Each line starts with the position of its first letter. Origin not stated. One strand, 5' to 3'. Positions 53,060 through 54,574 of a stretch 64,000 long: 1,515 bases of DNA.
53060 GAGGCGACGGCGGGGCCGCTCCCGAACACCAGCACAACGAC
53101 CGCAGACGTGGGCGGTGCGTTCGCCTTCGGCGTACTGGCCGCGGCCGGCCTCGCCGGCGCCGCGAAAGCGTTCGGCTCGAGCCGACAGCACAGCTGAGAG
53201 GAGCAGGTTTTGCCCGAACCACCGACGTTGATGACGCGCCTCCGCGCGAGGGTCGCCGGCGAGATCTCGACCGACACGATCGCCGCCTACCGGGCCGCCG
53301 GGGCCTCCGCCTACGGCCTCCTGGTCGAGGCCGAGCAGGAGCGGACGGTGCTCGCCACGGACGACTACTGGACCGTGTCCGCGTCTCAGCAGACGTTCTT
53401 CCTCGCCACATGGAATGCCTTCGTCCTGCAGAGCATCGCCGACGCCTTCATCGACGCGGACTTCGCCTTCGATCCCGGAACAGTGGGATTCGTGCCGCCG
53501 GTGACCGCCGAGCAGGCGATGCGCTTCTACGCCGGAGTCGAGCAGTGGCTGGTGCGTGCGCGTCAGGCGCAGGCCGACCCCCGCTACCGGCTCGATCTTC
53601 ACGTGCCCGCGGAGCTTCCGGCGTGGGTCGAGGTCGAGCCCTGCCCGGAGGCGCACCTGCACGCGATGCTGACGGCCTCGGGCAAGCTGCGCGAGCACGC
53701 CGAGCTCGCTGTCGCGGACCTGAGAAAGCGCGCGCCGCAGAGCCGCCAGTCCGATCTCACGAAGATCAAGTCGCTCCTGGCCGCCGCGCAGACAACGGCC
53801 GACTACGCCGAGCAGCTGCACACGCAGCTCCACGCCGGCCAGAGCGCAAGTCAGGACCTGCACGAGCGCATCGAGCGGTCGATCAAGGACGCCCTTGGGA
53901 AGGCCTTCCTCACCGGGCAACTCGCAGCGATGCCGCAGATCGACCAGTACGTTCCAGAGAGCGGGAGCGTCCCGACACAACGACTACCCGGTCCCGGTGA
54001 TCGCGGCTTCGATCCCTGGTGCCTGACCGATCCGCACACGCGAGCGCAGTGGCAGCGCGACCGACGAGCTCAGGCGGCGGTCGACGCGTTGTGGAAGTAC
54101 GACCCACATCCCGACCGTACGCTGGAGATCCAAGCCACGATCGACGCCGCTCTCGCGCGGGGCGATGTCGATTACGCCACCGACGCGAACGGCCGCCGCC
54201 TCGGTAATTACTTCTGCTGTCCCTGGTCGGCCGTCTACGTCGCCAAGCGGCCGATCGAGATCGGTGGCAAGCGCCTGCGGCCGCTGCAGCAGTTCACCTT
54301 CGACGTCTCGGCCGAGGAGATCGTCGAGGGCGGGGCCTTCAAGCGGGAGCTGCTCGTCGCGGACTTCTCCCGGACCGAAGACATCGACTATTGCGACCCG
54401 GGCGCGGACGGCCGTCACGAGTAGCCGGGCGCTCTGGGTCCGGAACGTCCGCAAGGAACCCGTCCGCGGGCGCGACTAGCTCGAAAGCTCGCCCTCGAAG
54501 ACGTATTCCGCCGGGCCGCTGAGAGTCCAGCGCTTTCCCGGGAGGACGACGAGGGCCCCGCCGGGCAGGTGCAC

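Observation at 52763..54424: Uncharacterised two-gene insertion between hflX and dapF: exported sorting-signal protein plus 404-aa orphan protein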

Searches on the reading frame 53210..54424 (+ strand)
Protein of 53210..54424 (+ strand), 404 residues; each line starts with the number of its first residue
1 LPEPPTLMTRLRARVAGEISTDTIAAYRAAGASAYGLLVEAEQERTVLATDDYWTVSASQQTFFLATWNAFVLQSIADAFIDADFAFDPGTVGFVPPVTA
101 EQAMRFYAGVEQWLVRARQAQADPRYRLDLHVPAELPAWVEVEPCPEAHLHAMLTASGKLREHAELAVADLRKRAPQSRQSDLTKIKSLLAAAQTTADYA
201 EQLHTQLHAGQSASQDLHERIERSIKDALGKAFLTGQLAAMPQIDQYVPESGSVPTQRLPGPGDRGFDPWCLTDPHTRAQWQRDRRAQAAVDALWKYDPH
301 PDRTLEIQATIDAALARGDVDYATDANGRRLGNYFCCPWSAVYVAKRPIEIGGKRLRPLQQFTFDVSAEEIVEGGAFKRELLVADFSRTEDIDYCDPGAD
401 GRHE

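Call 4: search_protein_families(library=ncbifam, proteins=[window:53210-54424:+], max_evalue=1)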
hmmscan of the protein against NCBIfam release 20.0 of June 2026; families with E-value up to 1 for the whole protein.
window:53210-54424:+ (404 aa): 2 families
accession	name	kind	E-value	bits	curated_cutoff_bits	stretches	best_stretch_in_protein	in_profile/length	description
TIGR04211.1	SH3_and_anchor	equivalog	0.13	11.9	65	1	174-240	108-174/198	TIGR04211 family SH3 domain-containing protein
NF042916.1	IncP_KfrC_dom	domain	0.21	11.8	99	0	185-227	13-55/152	IncP plasmid survival protein KfrC family protein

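Call 5: search_protein_families(library=pfam, proteins=[window:53210-54424:+], max_evalue=0.1)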
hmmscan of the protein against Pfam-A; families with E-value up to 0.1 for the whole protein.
window:53210-54424:+ (404 aa): 0 families

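Call 7: find_homologous_proteins(query=window:53210-54424:+, max_evalue=0.001)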
Query window:53210-54424:+ (404 aa): 565 proteins with E <= 0.001 among 8000 candidates; the best 120 are listed.
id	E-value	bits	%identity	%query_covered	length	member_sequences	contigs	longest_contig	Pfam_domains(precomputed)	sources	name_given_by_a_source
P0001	2.3e-271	917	100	100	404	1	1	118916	-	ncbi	-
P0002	8.3e-210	715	78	99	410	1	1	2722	-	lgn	-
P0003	6.2e-209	712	77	100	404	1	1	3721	-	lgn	-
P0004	9.5e-206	701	76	99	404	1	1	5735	-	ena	-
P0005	8.8e-189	646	71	99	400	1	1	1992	-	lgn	-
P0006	2.2e-183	628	69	100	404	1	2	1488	-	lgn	-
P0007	8.1e-183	626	68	99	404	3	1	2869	-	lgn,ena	-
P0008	1.7e-180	618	67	100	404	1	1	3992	-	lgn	-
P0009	2.2e-175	601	65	100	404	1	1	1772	-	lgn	-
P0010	5.7e-165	567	63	99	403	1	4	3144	-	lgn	-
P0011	1.7e-155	536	62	97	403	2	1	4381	-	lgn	-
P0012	3.2e-155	535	61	100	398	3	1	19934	-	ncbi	-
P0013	3.2e-154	532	59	98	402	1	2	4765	-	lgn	-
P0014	5.1e-153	528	60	98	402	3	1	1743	-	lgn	-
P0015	1.2e-152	527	59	98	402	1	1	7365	-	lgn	-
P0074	1.7e-118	414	50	98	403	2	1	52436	-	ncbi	-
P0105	1.5e-113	398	49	100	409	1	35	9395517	-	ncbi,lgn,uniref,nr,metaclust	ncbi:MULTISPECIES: hypothetical protein [Amycolatopsis]|uniref:Uncharacterized protein n=1 Tax=Amyco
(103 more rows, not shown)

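Call 12: search_solved_structures(query=A1, max_evalue=10, show_alignments=2)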
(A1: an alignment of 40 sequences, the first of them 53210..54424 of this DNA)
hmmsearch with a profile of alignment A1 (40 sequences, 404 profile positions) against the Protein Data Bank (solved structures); distinct sequences matched with E-value up to 10: 1.
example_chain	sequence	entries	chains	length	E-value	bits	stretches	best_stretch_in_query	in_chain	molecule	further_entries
9b0x_O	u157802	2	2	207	1.3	11.1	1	183-253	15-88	ATP synthase subunit OSCP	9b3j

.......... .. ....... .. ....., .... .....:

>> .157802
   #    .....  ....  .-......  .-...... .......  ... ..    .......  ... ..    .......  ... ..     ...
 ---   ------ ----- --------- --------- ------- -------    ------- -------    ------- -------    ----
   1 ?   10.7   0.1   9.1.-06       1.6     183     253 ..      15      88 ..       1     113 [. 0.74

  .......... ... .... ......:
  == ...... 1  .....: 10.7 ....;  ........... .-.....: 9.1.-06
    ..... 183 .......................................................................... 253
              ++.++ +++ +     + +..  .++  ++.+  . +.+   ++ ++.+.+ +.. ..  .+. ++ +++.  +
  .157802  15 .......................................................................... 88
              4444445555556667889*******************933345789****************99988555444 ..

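Call 13: find_encoding_contigs(protein=P0105, flank=8000, max_places=4)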
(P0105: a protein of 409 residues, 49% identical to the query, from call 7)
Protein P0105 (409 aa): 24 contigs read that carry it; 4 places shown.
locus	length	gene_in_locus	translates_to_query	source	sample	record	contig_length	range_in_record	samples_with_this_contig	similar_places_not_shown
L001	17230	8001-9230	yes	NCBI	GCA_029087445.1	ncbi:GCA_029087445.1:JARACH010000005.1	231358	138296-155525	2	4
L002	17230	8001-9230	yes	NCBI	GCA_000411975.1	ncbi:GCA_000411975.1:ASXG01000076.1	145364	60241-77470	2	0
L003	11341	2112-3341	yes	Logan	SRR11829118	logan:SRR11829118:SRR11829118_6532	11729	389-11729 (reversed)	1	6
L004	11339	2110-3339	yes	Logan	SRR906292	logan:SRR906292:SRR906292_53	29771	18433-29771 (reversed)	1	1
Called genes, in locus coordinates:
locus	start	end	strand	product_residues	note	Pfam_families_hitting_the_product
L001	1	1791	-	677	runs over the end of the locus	PF00122:E1-E2_ATPase, PF00702:Hydrolase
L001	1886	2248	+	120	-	PF12840:HTH_20, PF25212:HVO_A0114 (weak), PF01022:HTH_5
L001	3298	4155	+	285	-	PF00561:Abhydrolase_1, PF12697:Abhydrolase_6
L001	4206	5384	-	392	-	PF00266:Aminotran_5, PF01041:DegT_DnrJ_EryC1 (weak)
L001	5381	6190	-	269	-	PF13191:AAA_16 (faint), PF00005:ABC_tran, PF02463:SMC_N (faint), PF13304:AAA_21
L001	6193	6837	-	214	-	PF00528:BPD_transp_1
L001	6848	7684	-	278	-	PF00497:SBP_bac_3, PF09084:NMT1 (faint), PF10613:Lig_chan-Glu_bd (weak), PF12974:Phosphonate-bd (weak)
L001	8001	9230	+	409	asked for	-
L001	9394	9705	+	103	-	-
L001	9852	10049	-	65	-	-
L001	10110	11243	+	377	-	PF02163:Peptidase_M50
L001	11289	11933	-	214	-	PF01895:PhoU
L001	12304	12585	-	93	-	-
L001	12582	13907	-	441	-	PF19538:DUF6062 (faint)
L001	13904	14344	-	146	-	-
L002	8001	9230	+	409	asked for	-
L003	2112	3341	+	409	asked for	-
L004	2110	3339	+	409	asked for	-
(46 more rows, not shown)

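Call 14: find_encoding_contigs(protein=P0001, flank=6000, max_places=3)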
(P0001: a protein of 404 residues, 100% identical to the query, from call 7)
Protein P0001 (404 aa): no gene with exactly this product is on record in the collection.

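Call 15: find_encoding_contigs(protein=P0012, flank=5000, max_places=2)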
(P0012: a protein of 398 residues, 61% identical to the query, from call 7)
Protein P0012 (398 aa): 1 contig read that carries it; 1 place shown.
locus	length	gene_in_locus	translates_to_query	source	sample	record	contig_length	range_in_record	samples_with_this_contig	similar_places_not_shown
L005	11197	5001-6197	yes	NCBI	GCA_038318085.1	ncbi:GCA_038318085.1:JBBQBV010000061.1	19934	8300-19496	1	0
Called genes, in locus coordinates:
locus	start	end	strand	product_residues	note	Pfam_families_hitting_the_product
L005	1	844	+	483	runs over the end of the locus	-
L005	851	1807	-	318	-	-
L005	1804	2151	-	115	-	PF03965:Penicillinase_R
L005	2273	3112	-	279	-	PF01551:Peptidase_M23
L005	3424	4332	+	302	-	PF07859:Abhydrolase_3 (weak)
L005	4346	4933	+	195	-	PF07098:DUF1360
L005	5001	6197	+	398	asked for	-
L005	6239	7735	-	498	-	PF07731:Cu-oxidase_2, PF07732:Cu-oxidase_3, PF00394:Cu-oxidase, PF07731:Cu-oxidase_2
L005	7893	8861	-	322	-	PF13529:Peptidase_C39_2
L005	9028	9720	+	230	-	PF00174:Oxidored_molyb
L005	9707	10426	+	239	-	PF01292:Ni_hydr_CYTB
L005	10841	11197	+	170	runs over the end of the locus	-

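Call 16: find_encoding_contigs(protein=P0074, flank=5000, max_places=2)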
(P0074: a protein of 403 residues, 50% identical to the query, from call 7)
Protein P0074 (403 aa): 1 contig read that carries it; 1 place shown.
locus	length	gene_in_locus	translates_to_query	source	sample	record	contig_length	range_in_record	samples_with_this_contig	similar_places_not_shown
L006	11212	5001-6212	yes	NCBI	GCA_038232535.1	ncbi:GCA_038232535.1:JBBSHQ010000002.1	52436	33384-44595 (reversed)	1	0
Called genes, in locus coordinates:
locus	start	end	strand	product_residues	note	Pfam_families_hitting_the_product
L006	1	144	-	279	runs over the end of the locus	PF00355:Rieske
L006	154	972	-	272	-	PF00032:Cytochrom_B_C (weak)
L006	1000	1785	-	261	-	PF00033:Cytochrome_B, PF14358:DUF4405 (weak), PF13631:Cytochrom_B_N_2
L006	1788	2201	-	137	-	PF13187:Fer4_9 (faint), PF13484:Fer4_16 (faint), PF14697:Fer4_21 (weak), PF12797:Fer4_2 (faint), PF13237:Fer4_10 (faint), PF12837:Fer4_6 (faint), PF12838:Fer4_7, PF00037:Fer4 (weak)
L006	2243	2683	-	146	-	-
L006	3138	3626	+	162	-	PF00034:Cytochrom_C, PF13442:Cytochrome_CBB3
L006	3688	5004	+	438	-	PF00890:FAD_binding_2 (faint), PF01266:DAO, PF01494:FAD_binding_3, PF04820:Trp_halogenase (faint), PF05834:Lycopene_cycl, PF07992:Pyr_redox_2 (weak), PF12831:FAD_oxidored (weak), PF13450:NAD_binding_8 (faint), +1 more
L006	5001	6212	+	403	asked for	-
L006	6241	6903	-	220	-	PF01182:Glucosamine_iso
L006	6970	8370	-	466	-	PF00479:G6PD_N, PF02781:G6PD_C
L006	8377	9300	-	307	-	PF02826:2-Hacid_dh_C (faint), PF03446:NAD_binding_2, PF00393:6PGD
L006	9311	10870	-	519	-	PF00342:PGI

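Call 19: find_related_loci(query=A1, collection=genome_contigs, flank=4000)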
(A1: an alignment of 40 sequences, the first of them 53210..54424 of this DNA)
Query A1 (404 aa) in genome_contigs; peptide patterns used: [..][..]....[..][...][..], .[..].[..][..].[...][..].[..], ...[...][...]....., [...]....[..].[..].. (x = any residue, [..] = any of these).
185 stretches matched a pattern; 137 encode a relative of the query (tblastn E <= 1e-3); the best 80 are kept; 80 distinct loci.
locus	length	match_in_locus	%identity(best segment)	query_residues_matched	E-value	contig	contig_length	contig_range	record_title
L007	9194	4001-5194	61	1-404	2e-148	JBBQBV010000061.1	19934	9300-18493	MAG: Solirubrobacterales bacterium isolate Co_metawrap_1297 Cmw_1297_k141_18545546_length_19934_cov_29.0000, whole genom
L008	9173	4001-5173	51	2-396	8e-128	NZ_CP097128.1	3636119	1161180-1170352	Conexibacter sp. DBS9H8 chromosome, complete genome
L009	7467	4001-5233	47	1-403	7e-121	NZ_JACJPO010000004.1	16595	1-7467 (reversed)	Microcoleus sp. FACHB-1515 contig4, whole genome shotgun sequence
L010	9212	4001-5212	47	1-403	5e-119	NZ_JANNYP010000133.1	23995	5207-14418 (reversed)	MAG: Armatimonas sp. isolate VAR_34_concoct_113 VAR_34_k141_465172, whole genome shotgun sequence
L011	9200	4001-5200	49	6-396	2e-117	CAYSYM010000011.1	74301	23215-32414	MAG TPA_asm: uncultured Chloroflexota bacterium isolate SRP093762_co1_128 genome assembly, contig: NODE_213_length_74301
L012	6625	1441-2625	49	4-396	1e-117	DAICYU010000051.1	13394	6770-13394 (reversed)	MAG TPA_asm: Acetobacteraceae bacterium isolate clean1770 NODE_51_length_13394_cov_2.963731, whole genome shotgun sequen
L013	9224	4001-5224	45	1-403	1e-117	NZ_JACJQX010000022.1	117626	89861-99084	Chroococcidiopsis sp. [FACHB-1243] strain FACHB-1243 contig22, whole genome shotgun sequence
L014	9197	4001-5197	46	7-403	4e-117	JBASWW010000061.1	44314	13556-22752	MAG: Fimbriimonadaceae bacterium isolate MFD03231_ilm_asm_bin11 k127_137316, whole genome shotgun sequence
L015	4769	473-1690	45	1-397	1e-117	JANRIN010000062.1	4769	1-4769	MAG: Leptolyngbyaceae cyanobacterium bins.302 k141_1463701, whole genome shotgun sequence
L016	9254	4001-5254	45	5-403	4e-117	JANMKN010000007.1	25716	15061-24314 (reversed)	MAG: Abditibacteriaceae bacterium isolate OTE_64_metabat_168 OTE_64_k141_2722597, whole genome shotgun sequence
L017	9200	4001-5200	47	5-403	6e-115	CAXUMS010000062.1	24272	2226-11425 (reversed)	MAG TPA_asm: uncultured Armatimonadaceae bacterium isolate public_SRR11456914_metawrap_bin.15 genome assembly, contig: p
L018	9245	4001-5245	45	3-400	5e-115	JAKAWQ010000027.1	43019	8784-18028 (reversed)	MAG: Proteobacteria bacterium isolate YP4.bin76 NODE_1201_length_43019_cov_3.702112, whole genome shotgun sequence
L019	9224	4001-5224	49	1-403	2e-114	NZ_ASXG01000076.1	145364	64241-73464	Amycolatopsis orientalis DSM 43388 contig_64, whole genome shotgun sequence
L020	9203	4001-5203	47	6-401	1e-113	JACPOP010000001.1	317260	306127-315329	MAG: Chloroflexi bacterium isolate NC_groundwater_604_Pr5_B-0.1um_68_17 alan_book_18_scaffold_205802, whole genome shotg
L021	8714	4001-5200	46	1-397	9e-113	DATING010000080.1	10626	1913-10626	MAG TPA_asm: Longimicrobium sp. isolate SMAG_U15790 k141_712197, whole genome shotgun sequence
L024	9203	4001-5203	44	1-397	6e-112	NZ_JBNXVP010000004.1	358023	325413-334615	Leptolyngbya sp. AN10 NODE_4_length_358023_cov_29.786016, whole genome shotgun sequence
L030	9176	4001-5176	46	1-391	1e-109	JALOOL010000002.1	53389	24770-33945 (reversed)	MAG: Hydrococcus sp. Prado102 scaffold_464, whole genome shotgun sequence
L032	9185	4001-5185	47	1-392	1e-109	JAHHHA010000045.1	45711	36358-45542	MAG: Cyanosarcina radialis HA8281-LM2 scaffold_298_c1, whole genome shotgun sequence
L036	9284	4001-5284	42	1-403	1e-108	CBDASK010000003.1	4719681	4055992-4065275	MAG: Abditibacterium sp. isolate aec397a2-7ec2-4543-90ec-7bf1322ecbab genome assembly, contig: chromosome_2, whole genom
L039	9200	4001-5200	46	6-403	2e-107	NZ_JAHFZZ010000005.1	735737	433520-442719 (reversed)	Nonomuraea sp. NEAU-A123 Scaffold5, whole genome shotgun sequence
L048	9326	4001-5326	40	1-403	4e-105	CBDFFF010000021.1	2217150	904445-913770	MAG: Abditibacterium sp. isolate fe9fba55-339d-4547-813a-2ef718579e7a genome assembly, contig: contig_19, whole genome s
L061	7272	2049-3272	46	1-403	2e-115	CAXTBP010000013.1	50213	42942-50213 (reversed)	MAG TPA_asm: uncultured Armatimonadaceae bacterium isolate private_GTX0163_metawrap_bin.3 genome assembly, contig: priva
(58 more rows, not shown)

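Call 20: predict_structure(alignment_id=A1)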
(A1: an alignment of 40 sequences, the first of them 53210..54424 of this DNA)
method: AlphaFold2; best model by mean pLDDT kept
length: 404 residues; sequences in the alignment: 40
mean_pLDDT: 90.9   pTM: 0.78
mean pLDDT of the five models: 90.9, 90.8, 89.9, 89.6, 88.7
residues with pLDDT >= 90: 287; 70-90: 100; 50-70: 12; < 50: 5
segments of 3 or more residues with pLDDT < 50: 401-404
pLDDT, mean of each block of 10 residues (from residue 1): 75 85 90 96 87 90 97 98 91 90 95 97 93 90 89 97 96 93 95 97 91 86 96 97 80 69 96 96 95 96 96 93 95 92 93 91 94 91 93 77 40
secondary structure, 60 per line:
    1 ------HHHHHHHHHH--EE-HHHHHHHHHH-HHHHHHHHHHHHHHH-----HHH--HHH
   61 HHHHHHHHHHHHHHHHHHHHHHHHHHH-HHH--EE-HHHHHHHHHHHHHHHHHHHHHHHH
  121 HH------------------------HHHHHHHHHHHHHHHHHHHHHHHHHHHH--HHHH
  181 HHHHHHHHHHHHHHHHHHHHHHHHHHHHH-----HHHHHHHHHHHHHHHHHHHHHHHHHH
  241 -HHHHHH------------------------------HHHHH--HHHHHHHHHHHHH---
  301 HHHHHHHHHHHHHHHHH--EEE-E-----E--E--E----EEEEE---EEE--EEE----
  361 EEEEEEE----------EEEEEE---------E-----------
elements in order: H7-16 H22-31 H33-47 H58-87 H97-122 H147-174 H177-209 H215-240 H242-247 H278-282 H285-297 H301-317 E320-322 E341-345 E349-351 E354-356 E361-367 E378-383

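Call 23: find_encoding_contigs(protein=P0004, flank=5000, max_places=2)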
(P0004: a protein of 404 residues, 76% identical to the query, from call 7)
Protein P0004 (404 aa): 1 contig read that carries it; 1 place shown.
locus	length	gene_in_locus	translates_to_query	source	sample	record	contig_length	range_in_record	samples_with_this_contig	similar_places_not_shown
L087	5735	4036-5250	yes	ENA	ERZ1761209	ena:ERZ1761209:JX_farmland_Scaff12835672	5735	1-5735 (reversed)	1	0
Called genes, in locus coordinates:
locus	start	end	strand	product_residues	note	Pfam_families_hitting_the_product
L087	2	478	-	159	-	?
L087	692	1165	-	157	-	PF00582:Usp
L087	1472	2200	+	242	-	PF04012:PspA_IM30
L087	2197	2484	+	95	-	PF22743:PspAA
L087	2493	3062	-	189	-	PF22742:PspAB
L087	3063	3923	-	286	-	PF01435:Peptidase_M48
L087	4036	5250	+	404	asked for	-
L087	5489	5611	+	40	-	-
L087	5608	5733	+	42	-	?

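Call 24: find_encoding_contigs(protein=P0003, flank=5000, max_places=2)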
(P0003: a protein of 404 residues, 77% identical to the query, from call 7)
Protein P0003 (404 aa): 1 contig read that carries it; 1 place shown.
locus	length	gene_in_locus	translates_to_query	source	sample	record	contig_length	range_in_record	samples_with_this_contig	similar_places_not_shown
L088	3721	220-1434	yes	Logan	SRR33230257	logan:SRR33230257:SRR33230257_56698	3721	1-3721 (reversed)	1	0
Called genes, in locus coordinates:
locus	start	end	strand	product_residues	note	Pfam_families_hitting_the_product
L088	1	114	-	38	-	?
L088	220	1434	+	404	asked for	-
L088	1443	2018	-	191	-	PF07098:DUF1360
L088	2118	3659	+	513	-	PF01564:Spermine_synth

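Call 25: find_encoding_contigs(protein=P0008, flank=5000, max_places=2)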
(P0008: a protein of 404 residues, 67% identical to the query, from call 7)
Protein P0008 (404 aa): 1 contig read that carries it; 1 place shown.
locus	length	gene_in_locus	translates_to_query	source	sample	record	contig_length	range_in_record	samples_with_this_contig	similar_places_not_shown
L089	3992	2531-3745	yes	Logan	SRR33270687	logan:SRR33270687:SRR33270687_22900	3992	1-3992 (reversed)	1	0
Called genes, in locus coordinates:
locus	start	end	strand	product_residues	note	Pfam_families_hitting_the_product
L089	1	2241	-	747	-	?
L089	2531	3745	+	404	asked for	-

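Call 34: fold_search(model_id=the predicted structure, library=pdb)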
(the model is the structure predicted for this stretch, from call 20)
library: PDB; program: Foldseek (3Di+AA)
matches with E <= 10: 520; with E <= 0.001: 0
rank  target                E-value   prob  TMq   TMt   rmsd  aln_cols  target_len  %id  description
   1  5azp_A                1.8e-01  0.33  0.18  0.17  24.9       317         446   14  Crystal structure of a membrane protein from Pseudomonas aeruginosa (released 2016-06-08)
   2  8jd6_R                2.2e-01  0.30  0.18  0.11  21.4       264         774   12  Cryo-EM structure of Gi1-bound metabotropic glutamate receptor mGlu4 (released 2023-06-21)
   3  8u02_R                2.7e-01  0.21  0.15  0.20  21.1       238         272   11  CryoEM structure of D2 dopamine receptor in complex with GoA KE mutant and dopamine (released 2024-08-21)
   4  6b73_A                4.0e-01  0.28  0.18  0.23  20.2       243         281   12  Crystal Structure of a nanobody-stabilized active state of the kappa-opioid receptor (released 2018-01-17)
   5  6nwd                  4.0e-01  0.21  0.16  0.23  20.5       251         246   13  X-ray Crystallographic structure of Gloeobacter rhodopsin (released 2019-08-14)
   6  5lwe_A                4.0e-01  0.16  0.17  0.21  19.5       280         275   11  Crystal structure of the human CC chemokine receptor type 9 (CCR9) in complex with vercirnon (released 2016-12-07)
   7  8wz2_R                4.2e-01  0.21  0.15  0.18  20.1       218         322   11  Structure of 26RFa-pyroglutamylated RFamide peptide receptor complex (released 2024-06-19)
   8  9iqt_R                4.6e-01  0.38  0.21  0.26  18.8       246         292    9  structure of niacin-HCA2-Gi (released 2024-10-02)
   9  3d5k_A                5.6e-01  0.11  0.14  0.12  26.1       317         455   13  Crystal structure of the OprM channel in a non-symmetrical space group (released 2009-06-02)
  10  9ko4_R                6.5e-01  0.15  0.16  0.20  19.4       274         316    9  A Cryo_EM structure of CCR7 complex with CCL21 (released 2025-11-26)
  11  8iw9_R                6.5e-01  0.13  0.14  0.17  22.0       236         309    9  Cryo-EM structure of the CAD-bound mTAAR9-Gs complex (released 2023-05-31)
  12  9lm0_A                6.8e-01  0.12  0.15  0.17  19.2       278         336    9  Cryo-EM structure of a class C GPCR (Domain, without symmetry) (released 2026-03-18)
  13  8ij3_A                7.1e-01  0.18  0.17  0.21  19.6       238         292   11  Cryo-EM structure of human HCAR2-Gi complex without ligand (apo state) (released 2024-01-03)
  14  8z7j_R                7.5e-01  0.15  0.16  0.20  18.5       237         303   12  Cryo-EM structure of APJR-Gi complex with agonistic antibody (released 2025-01-22)
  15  3e2c_A                7.8e-01  0.18  0.15  0.29  11.2       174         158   14  Escherichia coli Bacterioferritin Mutant E128R/E135R (released 2009-05-12)
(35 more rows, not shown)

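Call 39: search_protein_families(library=pfam, alignment_id=A2, max_evalue=0.00001)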
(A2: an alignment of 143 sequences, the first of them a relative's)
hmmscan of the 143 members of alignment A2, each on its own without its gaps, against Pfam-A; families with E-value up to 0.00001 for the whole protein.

A. member 1, L001:5381-6496:- (371 aa): 3 families
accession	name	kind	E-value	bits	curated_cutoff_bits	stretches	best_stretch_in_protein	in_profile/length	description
PF00005.33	ABC_tran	-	1.7e-31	110.1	25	1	123-278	1-137/137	ABC transporter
PF13304.12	AAA_21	-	5.5e-11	43.5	27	1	203-308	191-299/304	AAA domain, putative AbiEii toxin, Type IV TA system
PF02463.25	SMC_N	-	7.8e-07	29.2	40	0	248-315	135-205/220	RecF/RecN/SMC N terminal domain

B. families by the number of members that match (of 143 scanned): 123 families (the first 25 are shown)
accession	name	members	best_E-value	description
PF00702.32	Hydrolase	7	4.1e-40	haloacid dehalogenase-like hydrolase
PF00122.25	E1-E2_ATPase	6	4.3e-55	E1-E2 ATPase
PF00403.32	HMA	6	6.4e-24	Heavy-metal-associated domain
PF01545.26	Cation_efflux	5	1e-50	Cation efflux family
PF16916.11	ZT_dimer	5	3.5e-23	Dimerisation domain of Zinc Transporter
PF01022.26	HTH_5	5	1.1e-11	Bacterial regulatory protein, arsR family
PF00873.25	ACR_tran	4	7.4e-302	AcrB/AcrD/AcrF family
PF00005.33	ABC_tran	4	2.4e-50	ABC transporter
PF00582.32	Usp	4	6.4e-36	Universal stress protein family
PF04012.17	PspA_IM30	4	7.1e-30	PspA/IM30 family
PF16990.11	CBM_35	4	6.6e-18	Carbohydrate binding module (family 35)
PF13304.12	AAA_21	4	1.7e-17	AAA domain, putative AbiEii toxin, Type IV TA system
PF03422.21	CBM_6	4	3.4e-17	Carbohydrate binding module (family 6)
PF00067.27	p450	3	8.8e-30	Cytochrome P450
PF00072.30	Response_reg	3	1.2e-28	Response regulator receiver domain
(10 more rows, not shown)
